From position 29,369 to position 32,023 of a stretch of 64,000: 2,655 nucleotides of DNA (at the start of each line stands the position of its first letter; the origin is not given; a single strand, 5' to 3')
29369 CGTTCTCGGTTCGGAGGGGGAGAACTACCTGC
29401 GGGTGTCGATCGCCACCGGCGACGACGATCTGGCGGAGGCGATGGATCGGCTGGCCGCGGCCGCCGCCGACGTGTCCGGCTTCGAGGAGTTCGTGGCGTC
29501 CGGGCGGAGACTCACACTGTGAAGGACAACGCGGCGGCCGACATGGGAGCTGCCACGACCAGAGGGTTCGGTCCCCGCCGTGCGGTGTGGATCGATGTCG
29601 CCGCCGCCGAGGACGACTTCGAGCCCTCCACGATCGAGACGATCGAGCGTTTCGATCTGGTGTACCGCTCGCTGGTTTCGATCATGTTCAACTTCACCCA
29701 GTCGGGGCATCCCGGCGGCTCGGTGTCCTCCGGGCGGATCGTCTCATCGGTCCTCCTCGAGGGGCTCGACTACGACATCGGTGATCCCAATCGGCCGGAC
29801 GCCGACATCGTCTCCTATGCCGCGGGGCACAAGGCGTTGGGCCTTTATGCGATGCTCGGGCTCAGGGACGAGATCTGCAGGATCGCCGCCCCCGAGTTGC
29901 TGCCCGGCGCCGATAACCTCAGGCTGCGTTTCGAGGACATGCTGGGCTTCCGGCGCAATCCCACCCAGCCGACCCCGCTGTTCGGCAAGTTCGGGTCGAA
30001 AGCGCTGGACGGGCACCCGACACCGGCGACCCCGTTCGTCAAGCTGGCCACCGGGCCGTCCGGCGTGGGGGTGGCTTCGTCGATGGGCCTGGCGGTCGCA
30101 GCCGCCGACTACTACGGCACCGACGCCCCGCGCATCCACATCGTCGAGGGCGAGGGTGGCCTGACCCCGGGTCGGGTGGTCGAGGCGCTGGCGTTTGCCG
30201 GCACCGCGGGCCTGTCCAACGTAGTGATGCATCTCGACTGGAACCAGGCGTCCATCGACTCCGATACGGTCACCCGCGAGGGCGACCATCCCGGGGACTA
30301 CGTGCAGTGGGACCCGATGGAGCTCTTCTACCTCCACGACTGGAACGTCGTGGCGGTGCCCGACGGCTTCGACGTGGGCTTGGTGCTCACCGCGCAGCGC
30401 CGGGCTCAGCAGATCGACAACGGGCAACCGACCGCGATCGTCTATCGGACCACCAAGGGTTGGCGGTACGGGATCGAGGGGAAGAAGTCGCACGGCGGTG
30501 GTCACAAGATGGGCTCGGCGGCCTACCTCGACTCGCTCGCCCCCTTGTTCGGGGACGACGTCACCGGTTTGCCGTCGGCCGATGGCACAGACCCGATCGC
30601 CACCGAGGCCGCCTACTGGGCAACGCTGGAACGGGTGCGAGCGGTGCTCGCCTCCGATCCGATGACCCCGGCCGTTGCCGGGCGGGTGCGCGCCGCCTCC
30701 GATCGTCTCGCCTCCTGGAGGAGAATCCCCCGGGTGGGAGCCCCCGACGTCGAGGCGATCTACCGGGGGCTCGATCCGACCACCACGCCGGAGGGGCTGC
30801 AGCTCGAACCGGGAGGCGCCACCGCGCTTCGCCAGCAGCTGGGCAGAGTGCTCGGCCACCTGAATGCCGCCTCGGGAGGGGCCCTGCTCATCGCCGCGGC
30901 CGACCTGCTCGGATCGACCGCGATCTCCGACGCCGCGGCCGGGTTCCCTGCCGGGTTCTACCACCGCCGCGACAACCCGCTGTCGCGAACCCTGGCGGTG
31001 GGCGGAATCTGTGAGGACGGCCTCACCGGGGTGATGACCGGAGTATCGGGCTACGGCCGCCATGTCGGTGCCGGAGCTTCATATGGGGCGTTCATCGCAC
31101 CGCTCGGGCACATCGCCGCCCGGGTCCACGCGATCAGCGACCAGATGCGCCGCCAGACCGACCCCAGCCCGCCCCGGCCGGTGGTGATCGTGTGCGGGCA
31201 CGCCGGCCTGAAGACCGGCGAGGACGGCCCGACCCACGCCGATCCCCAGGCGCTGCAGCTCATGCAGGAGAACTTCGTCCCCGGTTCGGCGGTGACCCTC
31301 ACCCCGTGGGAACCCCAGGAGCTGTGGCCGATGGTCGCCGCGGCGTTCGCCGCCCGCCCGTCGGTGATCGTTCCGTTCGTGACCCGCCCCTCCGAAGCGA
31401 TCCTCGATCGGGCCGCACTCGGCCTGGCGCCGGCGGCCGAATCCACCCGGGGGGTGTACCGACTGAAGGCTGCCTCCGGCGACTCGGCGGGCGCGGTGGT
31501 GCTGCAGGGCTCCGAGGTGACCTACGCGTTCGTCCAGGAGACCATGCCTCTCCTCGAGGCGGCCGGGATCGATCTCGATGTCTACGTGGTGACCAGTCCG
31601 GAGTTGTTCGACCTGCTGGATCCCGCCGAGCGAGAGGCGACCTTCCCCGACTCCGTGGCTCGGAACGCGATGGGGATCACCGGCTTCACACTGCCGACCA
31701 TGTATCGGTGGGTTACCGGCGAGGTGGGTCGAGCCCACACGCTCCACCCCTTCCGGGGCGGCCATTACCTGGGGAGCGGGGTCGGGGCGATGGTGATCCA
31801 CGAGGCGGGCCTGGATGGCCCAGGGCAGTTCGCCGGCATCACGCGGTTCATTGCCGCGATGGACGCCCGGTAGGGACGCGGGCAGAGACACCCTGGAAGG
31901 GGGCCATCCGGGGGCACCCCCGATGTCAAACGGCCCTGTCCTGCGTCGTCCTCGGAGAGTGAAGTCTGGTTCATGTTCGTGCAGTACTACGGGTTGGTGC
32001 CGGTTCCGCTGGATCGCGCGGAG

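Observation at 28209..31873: Class-I aminotransferase translationally coupled (GTGA) to a divergent, extended transketolase-family TPP enzyme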

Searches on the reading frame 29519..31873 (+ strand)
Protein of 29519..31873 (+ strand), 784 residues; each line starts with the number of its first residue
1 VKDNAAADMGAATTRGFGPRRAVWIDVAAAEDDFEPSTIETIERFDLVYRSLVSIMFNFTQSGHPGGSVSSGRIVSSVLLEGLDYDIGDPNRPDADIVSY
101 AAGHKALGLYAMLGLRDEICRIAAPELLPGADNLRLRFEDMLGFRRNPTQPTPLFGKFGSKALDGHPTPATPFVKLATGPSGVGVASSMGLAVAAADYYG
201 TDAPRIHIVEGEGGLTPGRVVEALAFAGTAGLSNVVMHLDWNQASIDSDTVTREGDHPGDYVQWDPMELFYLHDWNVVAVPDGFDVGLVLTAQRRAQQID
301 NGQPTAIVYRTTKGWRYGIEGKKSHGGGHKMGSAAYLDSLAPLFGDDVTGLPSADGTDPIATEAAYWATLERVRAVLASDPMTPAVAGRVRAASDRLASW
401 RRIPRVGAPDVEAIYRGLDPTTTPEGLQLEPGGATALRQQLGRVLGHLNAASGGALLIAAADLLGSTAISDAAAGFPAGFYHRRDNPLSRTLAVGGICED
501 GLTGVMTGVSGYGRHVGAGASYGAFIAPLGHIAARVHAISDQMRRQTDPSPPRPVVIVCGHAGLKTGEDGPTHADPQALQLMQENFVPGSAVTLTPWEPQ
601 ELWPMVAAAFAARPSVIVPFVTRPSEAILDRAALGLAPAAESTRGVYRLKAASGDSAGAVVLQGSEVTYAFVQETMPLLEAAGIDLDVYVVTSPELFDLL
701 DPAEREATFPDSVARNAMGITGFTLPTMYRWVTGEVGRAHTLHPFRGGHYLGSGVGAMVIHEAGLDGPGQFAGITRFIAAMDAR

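Call 7: search_protein_families(library=pfam, proteins=[window:29519-31873:+], max_evalue=0.01)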
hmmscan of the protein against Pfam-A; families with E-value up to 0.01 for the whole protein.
window:29519-31873:+ (784 aa): 3 families
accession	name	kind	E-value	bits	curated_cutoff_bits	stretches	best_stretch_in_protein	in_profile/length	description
PF00456.26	Transketolase_N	-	4.5e-18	65.8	22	1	155-327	88-261/334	Transketolase, thiamine diphosphate binding domain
PF02779.29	Transket_pyr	-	1.8e-08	34.7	27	1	438-617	6-165/174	Transketolase, pyrimidine binding domain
PF22613.1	Transketolase_C_1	-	0.00054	20.6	27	1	645-732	1-85/113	Transketolase-like TK C-terminal domain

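Call 8: search_protein_families(library=ncbifam, proteins=[window:29519-31873:+], max_evalue=0.01)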
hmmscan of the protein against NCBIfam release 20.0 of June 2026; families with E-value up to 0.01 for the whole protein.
window:29519-31873:+ (784 aa): 5 families
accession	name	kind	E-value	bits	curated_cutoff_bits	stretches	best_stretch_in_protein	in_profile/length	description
NF004559.0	PRK05899.2-5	equivalog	1e-35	123.1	488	1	50-326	26-264/627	transketolase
TIGR00232.1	tktlase_bact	equivalog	9.1e-26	90.4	682.25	2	163-321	93-252/654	transketolase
NF004556.0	PRK05899.2-2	equivalog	6e-21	74.3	575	2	161-314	107-247/639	transketolase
NF004558.0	PRK05899.2-4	equivalog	6.7e-15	54.5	788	2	162-250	94-190/651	transketolase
TIGR00204.1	dxs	equivalog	0.00093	17.8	465.95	1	173-248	105-177/616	1-deoxy-D-xylulose-5-phosphate synthase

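Call 12: search_solved_structures(query=window:29519-31873:+, max_evalue=0.01, show_alignments=2)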
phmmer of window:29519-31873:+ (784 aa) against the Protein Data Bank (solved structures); distinct sequences matched with E-value up to 0.01: 42.
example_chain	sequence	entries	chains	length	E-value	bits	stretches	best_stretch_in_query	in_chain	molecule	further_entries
8r3o_A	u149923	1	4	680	5.6e-21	77.7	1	159-732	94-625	Transketolase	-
5vrb_A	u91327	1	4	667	5.3e-18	67.8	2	159-326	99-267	Transketolase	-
3mos_A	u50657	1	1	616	1.1e-16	63.5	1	160-327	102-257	Transketolase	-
3ooy_A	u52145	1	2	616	1.1e-16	63.5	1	160-327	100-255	Transketolase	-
3hyl_A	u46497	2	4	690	1.2e-16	63.4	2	155-329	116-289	Transketolase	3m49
6rjb_A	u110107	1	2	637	1.2e-16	63.3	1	160-327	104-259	Transketolase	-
6ha3_A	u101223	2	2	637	1.2e-16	63.3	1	160-327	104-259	Transketolase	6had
4kxu_A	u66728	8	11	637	1.2e-16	63.3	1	160-327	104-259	Transketolase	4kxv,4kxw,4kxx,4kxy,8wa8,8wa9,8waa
3kom_A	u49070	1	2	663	4.7e-16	61.4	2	160-315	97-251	Transketolase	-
8qmf_A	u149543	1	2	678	8.7e-15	57.2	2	495-723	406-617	Transketolase 2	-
3uk1_A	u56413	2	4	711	1.1e-14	56.8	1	155-332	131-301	Transketolase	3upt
7wrr_A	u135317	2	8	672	1.6e-14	56.3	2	149-317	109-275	Transketolase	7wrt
2e6k_A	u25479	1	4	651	1.9e-14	56.1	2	148-316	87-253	Transketolase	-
8cip_A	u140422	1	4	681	8.8e-14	53.8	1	155-718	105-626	Transketolase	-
8r3r_A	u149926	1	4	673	1e-13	53.6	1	152-719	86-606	Probable transketolase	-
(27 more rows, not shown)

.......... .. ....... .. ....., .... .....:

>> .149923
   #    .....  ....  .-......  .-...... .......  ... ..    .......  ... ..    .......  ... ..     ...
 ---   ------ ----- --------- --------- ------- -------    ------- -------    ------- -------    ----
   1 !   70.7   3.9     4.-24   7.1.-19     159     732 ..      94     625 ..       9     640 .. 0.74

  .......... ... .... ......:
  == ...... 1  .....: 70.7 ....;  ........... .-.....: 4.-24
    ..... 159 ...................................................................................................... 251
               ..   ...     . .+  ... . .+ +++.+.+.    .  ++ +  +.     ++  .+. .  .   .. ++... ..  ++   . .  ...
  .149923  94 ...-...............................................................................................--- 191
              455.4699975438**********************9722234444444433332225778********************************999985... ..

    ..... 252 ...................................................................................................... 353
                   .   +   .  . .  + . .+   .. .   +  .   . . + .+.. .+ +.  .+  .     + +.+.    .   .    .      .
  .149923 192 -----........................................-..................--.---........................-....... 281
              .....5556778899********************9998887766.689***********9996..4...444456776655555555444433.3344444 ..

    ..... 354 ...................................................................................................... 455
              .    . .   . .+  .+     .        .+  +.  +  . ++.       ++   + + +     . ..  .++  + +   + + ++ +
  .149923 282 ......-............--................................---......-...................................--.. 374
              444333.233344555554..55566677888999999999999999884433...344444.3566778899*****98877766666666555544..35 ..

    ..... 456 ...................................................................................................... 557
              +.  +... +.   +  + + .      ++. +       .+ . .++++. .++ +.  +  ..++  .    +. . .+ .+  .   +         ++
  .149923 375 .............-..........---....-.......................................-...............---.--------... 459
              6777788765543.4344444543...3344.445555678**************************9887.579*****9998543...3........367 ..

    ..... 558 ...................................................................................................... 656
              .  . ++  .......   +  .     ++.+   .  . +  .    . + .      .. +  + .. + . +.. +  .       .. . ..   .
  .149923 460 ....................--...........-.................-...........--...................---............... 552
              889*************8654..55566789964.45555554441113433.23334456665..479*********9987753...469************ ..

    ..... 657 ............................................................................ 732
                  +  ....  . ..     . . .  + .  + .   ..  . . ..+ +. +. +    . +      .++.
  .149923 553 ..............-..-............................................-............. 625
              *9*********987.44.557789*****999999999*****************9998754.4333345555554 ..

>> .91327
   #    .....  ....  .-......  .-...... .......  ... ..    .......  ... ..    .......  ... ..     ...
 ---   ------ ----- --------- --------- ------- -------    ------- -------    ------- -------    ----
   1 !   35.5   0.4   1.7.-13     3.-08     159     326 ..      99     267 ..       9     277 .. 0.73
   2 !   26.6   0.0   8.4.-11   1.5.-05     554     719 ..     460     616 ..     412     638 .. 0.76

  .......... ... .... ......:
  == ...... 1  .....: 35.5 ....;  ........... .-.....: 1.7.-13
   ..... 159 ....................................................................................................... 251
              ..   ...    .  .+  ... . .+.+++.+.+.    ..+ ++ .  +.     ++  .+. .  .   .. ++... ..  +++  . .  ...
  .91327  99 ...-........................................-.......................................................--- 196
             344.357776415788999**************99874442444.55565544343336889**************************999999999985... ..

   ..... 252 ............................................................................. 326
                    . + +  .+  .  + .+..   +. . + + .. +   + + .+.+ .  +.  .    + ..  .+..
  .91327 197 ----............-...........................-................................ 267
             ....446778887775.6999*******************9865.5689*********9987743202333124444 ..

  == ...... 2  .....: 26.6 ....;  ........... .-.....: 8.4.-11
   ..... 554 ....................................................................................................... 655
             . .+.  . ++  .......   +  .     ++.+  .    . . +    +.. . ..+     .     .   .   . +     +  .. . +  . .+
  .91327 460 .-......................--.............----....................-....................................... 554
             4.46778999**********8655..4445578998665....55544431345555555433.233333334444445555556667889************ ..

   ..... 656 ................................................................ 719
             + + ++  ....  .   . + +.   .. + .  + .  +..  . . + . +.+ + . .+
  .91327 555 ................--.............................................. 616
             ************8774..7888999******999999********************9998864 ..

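Call 13: find_homologous_proteins(query=window:29519-31873:+)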
Query window:29519-31873:+ (784 aa): 4413 proteins with E <= 0.001 among 8000 candidates; the best 120 are listed.
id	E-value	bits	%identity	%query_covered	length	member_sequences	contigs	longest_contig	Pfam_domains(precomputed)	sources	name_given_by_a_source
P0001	0.0e+0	1768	100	100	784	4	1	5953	PF02779.30,PF00456.27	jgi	-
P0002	0.0e+0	1439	82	98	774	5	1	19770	PF02779.30,PF00456.27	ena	-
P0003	0.0e+0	1422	84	96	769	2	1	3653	PF02779.30,PF00456.27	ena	-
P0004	0.0e+0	1301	74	98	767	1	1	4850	PF22613.2,PF02779.30,PF00456.27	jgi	jgi:transketolase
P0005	0.0e+0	1298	74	99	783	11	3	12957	PF02779.30,PF00456.27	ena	-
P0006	0.0e+0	1297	75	97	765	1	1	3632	PF22613.2,PF02779.30,PF00456.27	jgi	jgi:transketolase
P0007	0.0e+0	1293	75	97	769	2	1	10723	PF02779.30,PF00456.27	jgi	jgi:transketolase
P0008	0.0e+0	1284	74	97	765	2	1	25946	PF22613.2,PF02779.30,PF00456.27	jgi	-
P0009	0.0e+0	1276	73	98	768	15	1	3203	PF22613.2,PF02779.30,PF00456.27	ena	-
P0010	0.0e+0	1272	73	98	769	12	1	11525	PF02779.30,PF00456.27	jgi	-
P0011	0.0e+0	1270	72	98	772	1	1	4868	PF22613.2,PF02779.30,PF00456.27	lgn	-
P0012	0.0e+0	1266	71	98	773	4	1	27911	PF22613.2,PF02779.30,PF00456.27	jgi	jgi:transketolase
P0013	0.0e+0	1255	73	98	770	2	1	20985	PF02779.30,PF00456.27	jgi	jgi:transketolase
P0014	0.0e+0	1255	73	98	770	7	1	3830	PF22613.2,PF02779.30,PF00456.27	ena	-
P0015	0.0e+0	1254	72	98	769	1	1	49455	PF22613.2,PF02779.30,PF00456.27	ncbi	-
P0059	0.0e+0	1179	67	98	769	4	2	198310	PF22613.2,PF02779.30,PF00456.27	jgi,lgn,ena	-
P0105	0.0e+0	1127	65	98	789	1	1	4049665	PF00456.27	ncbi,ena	-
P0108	0.0e+0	1126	65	98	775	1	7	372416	PF22613.2,PF00456.27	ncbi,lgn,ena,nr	ncbi:MAG: hypothetical protein O2958_04775 [Gemmatimonadetes bacterium]|nr:hypothetical protein [Gem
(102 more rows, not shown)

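Call 14: find_encoding_contigs(protein=P0105, flank=10000, max_places=2)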
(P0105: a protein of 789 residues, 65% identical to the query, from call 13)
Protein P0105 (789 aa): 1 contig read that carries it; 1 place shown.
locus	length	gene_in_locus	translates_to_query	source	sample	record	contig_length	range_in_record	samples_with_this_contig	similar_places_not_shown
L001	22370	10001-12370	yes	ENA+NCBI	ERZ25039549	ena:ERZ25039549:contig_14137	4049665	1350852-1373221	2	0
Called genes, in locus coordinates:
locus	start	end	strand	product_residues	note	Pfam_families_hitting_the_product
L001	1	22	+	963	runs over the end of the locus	PF13188:PAS_8, PF13426:PAS_9, PF08448:PAS_4, PF00989:PAS, PF08448:PAS_4, PF13426:PAS_9, PF08447:PAS_3, PF00512:HisKA, +4 more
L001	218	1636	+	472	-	PF00817:IMS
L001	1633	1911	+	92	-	-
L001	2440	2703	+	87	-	PF21981:RecX_HTH3 (weak)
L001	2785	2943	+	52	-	-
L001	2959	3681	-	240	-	-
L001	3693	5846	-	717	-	PF07715:Plug, PF00593:TonB_dep_Rec_b-barrel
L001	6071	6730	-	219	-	PF13551:HTH_29 (faint), PF00072:Response_reg, PF08281:Sigma70_r4_2, PF00196:GerE, PF04545:Sigma70_r4 (weak), PF13384:HTH_23, PF13518:HTH_28 (weak)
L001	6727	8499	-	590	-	PF01590:GAF (weak), PF13185:GAF_2, PF07730:HisKA_3, PF13581:HATPase_c_2 (weak), PF02518:HATPase_c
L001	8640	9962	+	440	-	PF00155:Aminotran_1_2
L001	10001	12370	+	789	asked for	PF00456:Transketolase_N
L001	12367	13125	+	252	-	-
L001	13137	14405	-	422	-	PF01546:Peptidase_M20, PF07687:M20_dimer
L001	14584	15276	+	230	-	-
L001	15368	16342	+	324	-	PF03576:Peptidase_S58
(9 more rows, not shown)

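Call 15: find_encoding_contigs(protein=P0108, flank=10000, max_places=2)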
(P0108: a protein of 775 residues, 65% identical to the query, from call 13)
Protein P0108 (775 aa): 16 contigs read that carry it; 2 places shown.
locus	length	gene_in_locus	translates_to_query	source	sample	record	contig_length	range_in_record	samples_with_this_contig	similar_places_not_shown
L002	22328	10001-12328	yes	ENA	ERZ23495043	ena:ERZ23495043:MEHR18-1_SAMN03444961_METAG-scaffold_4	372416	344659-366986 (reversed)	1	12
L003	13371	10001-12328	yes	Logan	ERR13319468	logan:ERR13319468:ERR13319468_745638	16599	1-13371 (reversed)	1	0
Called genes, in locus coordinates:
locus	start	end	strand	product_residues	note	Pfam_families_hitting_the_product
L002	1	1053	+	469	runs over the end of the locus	PF00817:IMS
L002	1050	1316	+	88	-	-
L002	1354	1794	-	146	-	-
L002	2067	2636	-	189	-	PF09335:VTT_dom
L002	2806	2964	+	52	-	-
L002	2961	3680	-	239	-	-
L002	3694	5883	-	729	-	PF07715:Plug, PF00593:TonB_dep_Rec_b-barrel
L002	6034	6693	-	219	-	PF00072:Response_reg, PF13384:HTH_23 (faint), PF08281:Sigma70_r4_2, PF00196:GerE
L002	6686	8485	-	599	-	PF01590:GAF (faint), PF07730:HisKA_3, PF13581:HATPase_c_2 (weak), PF02518:HATPase_c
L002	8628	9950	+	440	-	PF00155:Aminotran_1_2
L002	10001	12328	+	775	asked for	PF00456:Transketolase_N, PF22613:Transketolase_C_1 (weak)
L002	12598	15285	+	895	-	PF01326:PPDK_N, PF00391:PEP-utilizers, PF02896:PEP-utilizers_C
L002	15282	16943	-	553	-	PF04389:Peptidase_M28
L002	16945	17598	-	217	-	PF01323:DSBA, PF13462:Thioredoxin_4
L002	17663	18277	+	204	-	-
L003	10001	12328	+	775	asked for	PF00456:Transketolase_N, PF22613:Transketolase_C_1 (weak)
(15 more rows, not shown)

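Call 16: find_encoding_contigs(protein=P0059, flank=10000, max_places=2)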
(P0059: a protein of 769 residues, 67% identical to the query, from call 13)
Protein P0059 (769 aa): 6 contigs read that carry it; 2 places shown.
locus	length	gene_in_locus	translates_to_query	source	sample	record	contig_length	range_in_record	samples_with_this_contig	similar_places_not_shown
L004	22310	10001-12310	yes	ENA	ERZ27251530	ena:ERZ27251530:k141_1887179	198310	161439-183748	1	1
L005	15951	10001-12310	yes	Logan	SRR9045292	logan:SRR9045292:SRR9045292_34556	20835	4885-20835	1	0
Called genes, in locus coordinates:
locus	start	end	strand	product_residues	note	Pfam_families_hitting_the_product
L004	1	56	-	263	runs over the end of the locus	PF02625:XdhC_CoxI, PF13478:XdhC_C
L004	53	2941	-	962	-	PF01799:Fer2_2, PF01315:Ald_Xan_dh_C, PF02738:MoCoBD_1, PF20256:MoCoBD_2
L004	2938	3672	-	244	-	PF00941:FAD_binding_5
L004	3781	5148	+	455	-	PF01979:Amidohydro_1, PF07969:Amidohydro_3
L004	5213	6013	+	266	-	PF00941:FAD_binding_5, PF03450:CO_deh_flav_C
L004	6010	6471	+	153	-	PF00111:Fer2, PF01799:Fer2_2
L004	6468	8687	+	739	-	PF01315:Ald_Xan_dh_C, PF02738:MoCoBD_1, PF20256:MoCoBD_2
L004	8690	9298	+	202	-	PF01128:IspD (weak), PF12804:NTP_transf_3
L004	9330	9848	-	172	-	PF00583:Acetyltransf_1, PF13673:Acetyltransf_10, PF13508:Acetyltransf_7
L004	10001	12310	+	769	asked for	PF00456:Transketolase_N, PF02779:Transket_pyr, PF22613:Transketolase_C_1 (weak)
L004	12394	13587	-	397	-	PF00155:Aminotran_1_2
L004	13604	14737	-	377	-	PF00389:2-Hacid_dh, PF02826:2-Hacid_dh_C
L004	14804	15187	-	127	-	-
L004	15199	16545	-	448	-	PF02812:ELFV_dehydrog_N, PF00208:ELFV_dehydrog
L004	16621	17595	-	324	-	PF02729:OTCace_N, PF00185:OTCace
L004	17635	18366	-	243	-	PF00392:GntR, PF13412:HTH_24 (weak), PF13545:HTH_Crp_2 (weak), PF08279:HTH_11 (weak), PF07702:UTRA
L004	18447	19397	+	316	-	PF02729:OTCace_N, PF00185:OTCace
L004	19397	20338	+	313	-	PF00696:AA_kinase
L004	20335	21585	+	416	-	PF00291:PALP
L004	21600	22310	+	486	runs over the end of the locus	PF00291:PALP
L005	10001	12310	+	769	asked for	PF00456:Transketolase_N, PF02779:Transket_pyr, PF22613:Transketolase_C_1 (weak)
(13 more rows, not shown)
